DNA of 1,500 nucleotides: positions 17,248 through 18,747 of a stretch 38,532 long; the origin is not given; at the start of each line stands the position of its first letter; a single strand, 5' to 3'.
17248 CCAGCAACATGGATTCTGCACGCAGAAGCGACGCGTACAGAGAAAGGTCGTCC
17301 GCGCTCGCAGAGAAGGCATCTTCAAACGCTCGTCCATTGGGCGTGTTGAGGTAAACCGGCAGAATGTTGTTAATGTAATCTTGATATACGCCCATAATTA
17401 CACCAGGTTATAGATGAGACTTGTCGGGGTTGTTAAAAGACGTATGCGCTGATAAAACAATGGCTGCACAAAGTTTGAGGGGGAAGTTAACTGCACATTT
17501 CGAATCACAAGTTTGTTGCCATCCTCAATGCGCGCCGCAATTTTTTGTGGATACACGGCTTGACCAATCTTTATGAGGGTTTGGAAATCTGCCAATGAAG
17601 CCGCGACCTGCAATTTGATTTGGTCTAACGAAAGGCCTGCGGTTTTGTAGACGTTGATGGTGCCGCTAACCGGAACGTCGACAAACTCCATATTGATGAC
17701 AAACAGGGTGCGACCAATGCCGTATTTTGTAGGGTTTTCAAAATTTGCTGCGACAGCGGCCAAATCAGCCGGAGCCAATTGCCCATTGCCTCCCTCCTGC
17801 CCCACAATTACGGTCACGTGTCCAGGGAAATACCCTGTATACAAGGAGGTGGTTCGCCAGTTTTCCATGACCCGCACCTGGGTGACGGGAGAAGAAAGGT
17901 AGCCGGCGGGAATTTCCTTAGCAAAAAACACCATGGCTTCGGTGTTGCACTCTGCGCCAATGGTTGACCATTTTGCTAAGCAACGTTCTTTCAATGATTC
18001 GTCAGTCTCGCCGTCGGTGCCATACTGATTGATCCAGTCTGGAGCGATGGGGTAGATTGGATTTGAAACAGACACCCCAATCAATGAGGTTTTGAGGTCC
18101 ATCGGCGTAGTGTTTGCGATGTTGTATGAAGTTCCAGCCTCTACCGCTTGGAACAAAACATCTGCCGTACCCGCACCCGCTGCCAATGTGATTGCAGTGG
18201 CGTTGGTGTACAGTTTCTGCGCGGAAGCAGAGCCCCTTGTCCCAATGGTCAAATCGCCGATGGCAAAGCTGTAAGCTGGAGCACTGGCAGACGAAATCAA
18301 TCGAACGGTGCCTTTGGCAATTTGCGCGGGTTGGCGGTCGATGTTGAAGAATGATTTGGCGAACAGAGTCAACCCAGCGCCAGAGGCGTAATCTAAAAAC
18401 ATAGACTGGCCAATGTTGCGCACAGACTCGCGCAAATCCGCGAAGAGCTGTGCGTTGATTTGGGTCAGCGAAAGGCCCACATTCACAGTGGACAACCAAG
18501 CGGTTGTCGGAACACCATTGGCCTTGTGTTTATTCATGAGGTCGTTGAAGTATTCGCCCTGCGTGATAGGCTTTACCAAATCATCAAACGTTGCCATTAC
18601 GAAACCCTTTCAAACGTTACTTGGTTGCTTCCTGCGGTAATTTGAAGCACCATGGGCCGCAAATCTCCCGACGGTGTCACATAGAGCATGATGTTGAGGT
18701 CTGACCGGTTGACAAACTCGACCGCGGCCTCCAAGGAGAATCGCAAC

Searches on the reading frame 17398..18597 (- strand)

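Call 20: search_protein_families(library=phrogs, max_evalue=0.00001, proteins=[window:17398-18597:-])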
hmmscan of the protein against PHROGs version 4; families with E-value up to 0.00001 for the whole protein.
window:17398-18597:- (399 aa): 1 family
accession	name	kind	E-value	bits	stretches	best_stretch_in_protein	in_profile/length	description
phrog_6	-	tail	7.9e-33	114.9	1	44-361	102-375/548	baseplate wedge subunit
